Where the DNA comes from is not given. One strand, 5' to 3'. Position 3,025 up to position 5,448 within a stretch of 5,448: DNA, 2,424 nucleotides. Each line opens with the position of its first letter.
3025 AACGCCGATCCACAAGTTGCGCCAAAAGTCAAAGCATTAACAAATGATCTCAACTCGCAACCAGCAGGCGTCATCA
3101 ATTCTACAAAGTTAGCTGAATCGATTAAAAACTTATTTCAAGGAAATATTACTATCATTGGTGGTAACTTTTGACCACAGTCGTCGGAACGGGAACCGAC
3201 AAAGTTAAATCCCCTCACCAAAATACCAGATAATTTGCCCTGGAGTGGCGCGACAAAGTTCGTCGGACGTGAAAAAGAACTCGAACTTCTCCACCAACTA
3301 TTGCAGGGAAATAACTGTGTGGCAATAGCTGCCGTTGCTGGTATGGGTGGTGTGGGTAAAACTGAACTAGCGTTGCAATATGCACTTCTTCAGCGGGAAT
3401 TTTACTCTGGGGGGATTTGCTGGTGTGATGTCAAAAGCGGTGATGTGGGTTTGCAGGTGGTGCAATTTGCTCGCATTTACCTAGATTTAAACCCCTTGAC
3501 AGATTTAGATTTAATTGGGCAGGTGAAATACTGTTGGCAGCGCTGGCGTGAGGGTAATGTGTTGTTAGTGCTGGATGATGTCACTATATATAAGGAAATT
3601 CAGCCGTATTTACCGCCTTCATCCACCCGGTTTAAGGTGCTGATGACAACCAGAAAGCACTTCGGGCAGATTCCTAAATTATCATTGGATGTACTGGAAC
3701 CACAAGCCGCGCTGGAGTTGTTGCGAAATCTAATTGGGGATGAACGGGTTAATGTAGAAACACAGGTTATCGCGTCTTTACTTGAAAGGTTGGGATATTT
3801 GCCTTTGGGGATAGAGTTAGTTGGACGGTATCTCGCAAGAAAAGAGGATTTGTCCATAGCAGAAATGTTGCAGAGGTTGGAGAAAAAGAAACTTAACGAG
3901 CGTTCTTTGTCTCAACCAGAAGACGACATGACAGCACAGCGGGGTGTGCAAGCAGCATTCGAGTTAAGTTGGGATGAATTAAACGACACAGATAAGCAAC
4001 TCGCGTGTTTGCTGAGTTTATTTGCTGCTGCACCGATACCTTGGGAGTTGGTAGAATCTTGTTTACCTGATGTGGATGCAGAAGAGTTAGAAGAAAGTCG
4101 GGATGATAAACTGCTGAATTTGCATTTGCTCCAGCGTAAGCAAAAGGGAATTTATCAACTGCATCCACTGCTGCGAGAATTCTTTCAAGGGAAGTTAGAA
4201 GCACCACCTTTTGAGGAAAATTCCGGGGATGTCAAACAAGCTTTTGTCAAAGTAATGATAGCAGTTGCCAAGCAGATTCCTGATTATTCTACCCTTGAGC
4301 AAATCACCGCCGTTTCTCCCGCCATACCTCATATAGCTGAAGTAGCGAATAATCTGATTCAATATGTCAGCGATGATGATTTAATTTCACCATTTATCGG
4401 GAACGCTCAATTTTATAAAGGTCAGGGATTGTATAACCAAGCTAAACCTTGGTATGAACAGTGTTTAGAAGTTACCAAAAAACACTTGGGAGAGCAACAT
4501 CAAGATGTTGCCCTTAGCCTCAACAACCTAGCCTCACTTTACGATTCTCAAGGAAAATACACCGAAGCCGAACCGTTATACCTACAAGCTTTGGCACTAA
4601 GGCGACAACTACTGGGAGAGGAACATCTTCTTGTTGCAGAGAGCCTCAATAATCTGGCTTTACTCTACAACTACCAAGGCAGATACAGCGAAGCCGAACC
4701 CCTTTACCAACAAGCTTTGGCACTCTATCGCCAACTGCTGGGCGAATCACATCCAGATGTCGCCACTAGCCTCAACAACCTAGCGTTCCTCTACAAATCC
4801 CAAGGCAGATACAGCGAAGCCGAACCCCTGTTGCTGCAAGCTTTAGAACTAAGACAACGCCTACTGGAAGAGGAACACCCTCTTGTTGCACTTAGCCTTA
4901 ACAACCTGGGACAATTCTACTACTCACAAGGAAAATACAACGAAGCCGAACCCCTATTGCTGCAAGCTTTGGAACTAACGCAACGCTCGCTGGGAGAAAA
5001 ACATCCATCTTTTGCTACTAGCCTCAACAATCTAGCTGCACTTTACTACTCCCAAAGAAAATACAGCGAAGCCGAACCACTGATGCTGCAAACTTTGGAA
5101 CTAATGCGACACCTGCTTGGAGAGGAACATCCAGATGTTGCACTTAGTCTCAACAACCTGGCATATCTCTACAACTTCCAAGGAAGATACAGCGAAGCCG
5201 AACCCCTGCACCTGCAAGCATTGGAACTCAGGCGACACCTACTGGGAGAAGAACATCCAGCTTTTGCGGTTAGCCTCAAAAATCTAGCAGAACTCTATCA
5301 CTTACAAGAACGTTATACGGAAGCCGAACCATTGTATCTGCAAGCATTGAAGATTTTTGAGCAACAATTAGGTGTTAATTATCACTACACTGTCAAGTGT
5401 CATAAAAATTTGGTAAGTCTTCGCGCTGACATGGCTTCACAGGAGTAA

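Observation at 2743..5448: One in-frame TGA splits what looks like a single effector-NB-ARC-TPR gene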

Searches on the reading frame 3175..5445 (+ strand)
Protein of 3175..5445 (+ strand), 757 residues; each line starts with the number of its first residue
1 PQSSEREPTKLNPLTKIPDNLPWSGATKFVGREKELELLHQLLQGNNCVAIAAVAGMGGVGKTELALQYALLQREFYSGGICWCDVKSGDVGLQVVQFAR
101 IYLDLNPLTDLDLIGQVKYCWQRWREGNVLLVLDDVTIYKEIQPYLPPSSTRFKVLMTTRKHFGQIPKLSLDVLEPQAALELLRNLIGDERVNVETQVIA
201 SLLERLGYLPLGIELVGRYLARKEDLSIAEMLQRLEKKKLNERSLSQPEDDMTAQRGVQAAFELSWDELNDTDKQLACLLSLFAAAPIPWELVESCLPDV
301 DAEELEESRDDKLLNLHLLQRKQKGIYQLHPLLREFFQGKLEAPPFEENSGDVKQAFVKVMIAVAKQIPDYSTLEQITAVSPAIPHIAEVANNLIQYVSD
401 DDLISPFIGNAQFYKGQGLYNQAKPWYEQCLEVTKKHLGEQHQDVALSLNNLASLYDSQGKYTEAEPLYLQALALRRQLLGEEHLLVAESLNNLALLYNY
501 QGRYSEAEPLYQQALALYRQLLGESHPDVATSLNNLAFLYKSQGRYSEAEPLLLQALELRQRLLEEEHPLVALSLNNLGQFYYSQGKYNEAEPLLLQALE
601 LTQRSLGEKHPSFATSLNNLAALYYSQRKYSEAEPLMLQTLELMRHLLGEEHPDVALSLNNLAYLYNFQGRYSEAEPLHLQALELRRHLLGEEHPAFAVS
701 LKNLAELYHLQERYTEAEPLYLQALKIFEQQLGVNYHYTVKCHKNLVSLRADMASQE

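Call 4: search_protein_families(library=ncbifam, proteins=[window:3175-5445:+], max_evalue=0.01)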
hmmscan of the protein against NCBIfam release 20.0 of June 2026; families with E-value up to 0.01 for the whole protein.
window:3175-5445:+ (757 aa): 16 families
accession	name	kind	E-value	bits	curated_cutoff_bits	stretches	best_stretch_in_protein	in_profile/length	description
NF040586.1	FxSxx_TPR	equivalog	5.8e-81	273.1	300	1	27-752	6-736/830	FxSxx-COOH system tetratricopeptide repeat protein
NF053617.1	SARPRegAfsRStmc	equivalog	6.2e-36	123.7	1430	2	16-340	286-610/986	SARP-family global regulator AfsR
NF041717.1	HaaA_phane_TPR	equivalog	9e-33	113.4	1125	2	126-344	218-429/882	cyclophane-containing RiPP biosynthesis TPR protein HaaT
NF053520.1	HK_Porph_FimS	equivalog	1.7e-17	63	600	2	490-633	166-303/618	sensor histidine kinase FimS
NF033920.0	C39_PA2778_fam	equivalog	1.3e-11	44.4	150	0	508-560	203-254/255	PA2778 family cysteine peptidase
NF002725.1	PRK02603.1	equivalog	1.6e-11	44.5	143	1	411-518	35-136/173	photosystem I assembly protein Ycf3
TIGR02521.1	type_IV_pilW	equivalog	6.1e-11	42.3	154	2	451-637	36-192/234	type IV pilus biogenesis/stability protein PilW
NF041399.1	XopAD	subfamily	1.1e-06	26.3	2000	1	431-707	608-883/2133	XopAD/skwp family type III secretion system effector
NF008131.0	PRK10879.1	equivalog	1.3e-06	27.5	465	0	572-604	116-148/438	Xaa-Pro aminopeptidase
NF053779.1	BT3442_fam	equivalog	4.2e-06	25.8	940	0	575-675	225-310/563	BT3442 family protein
NF033762.1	social_mot_Tgl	equivalog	5e-06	26.1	225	0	653-726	62-128/252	social motility TPR repeat lipoprotein Tgl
NF052312.1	T9SS_PorW_SprE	equivalog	3.5e-05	22.7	250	0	578-665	289-378/716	type IX secretion system periplasmic lipoprotein PorW/SprE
NF053720.1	NsdA_fam_reg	subfamily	0.00049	19.7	75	0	460-519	215-272/432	NsdA family TPR-like regulatory protein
TIGR04510.1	mod_pep_cyc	subfamily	0.0019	16.8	400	1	416-637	410-591/814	putative peptide modification system cyclase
NF053607.1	CHU_0125_OmpA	equivalog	0.0024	16.5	620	0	501-604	27-119/639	CHU_0125 family OmpA-like outer membrane integrity protein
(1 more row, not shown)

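Call 5: search_protein_families(library=pfam, proteins=[window:3175-5445:+], max_evalue=0.01)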
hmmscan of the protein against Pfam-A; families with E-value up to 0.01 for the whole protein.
window:3175-5445:+ (757 aa): 21 families
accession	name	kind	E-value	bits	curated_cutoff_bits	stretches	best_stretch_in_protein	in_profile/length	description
PF13424.12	TPR_12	-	2.6e-119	390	30.1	8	487-561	2-76/77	Tetratricopeptide repeat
PF13374.12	TPR_10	-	1.1e-98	321.2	27.5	8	487-528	1-42/42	Tetratricopeptide repeat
PF24885.1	TPR_NPHP3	-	1.9e-70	237.4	100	5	411-509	106-204/239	Nephrocystin-3 TPR domain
PF13176.12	TPR_7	-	1.6e-41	137.2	27.9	6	448-480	1-33/36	Tetratricopeptide repeat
PF00515.34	TPR_1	-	1.6e-40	135.8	27.8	6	488-519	1-32/34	Tetratricopeptide repeat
PF13181.12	TPR_8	-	1.8e-28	96.6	25.7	4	448-478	3-33/34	Tetratricopeptide repeat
PF07719.23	TPR_2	-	1.1e-27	94.2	27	5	572-602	1-31/34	Tetratricopeptide repeat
PF13431.12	TPR_17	-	1.5e-21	75.2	24.4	0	650-676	7-33/34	Tetratricopeptide repeat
PF17874.7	TPR_MalT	-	4.8e-19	69.3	45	3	497-645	49-192/336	MalT-like TPR region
PF13432.12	TPR_16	-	3.8e-17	62.8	32.7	4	540-601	7-60/65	Tetratricopeptide repeat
PF00931.28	NB-ARC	-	1.6e-14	54.2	23.5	1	34-247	3-233/248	NB-ARC domain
PF13428.12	TPR_14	-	1.8e-11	44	23.5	0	492-518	5-31/44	Tetratricopeptide repeat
PF14559.12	TPR_19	-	7.9e-11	42.6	25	1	501-560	4-55/68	Tetratricopeptide repeat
PF07721.20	TPR_4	-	1.6e-06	28.6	27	0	659-677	4-22/26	Tetratricopeptide repeat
PF07720.18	TPR_3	-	2.2e-06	28.1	20.7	0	701-728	4-31/34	Tetratricopeptide repeat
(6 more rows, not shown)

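Call 6: search_protein_families(library=padloc, proteins=[window:3175-5445:+], max_evalue=0.01)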
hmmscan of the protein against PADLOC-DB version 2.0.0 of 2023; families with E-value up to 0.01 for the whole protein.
window:3175-5445:+ (757 aa): 2 families
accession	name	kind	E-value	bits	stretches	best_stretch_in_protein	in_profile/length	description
PDLC01169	TPR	-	1.6e-20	71.5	3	511-652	89-226/252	TPR repeats containing protein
PDLC04781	PDC-M71B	-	2e-07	28.1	1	524-633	377-475/515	-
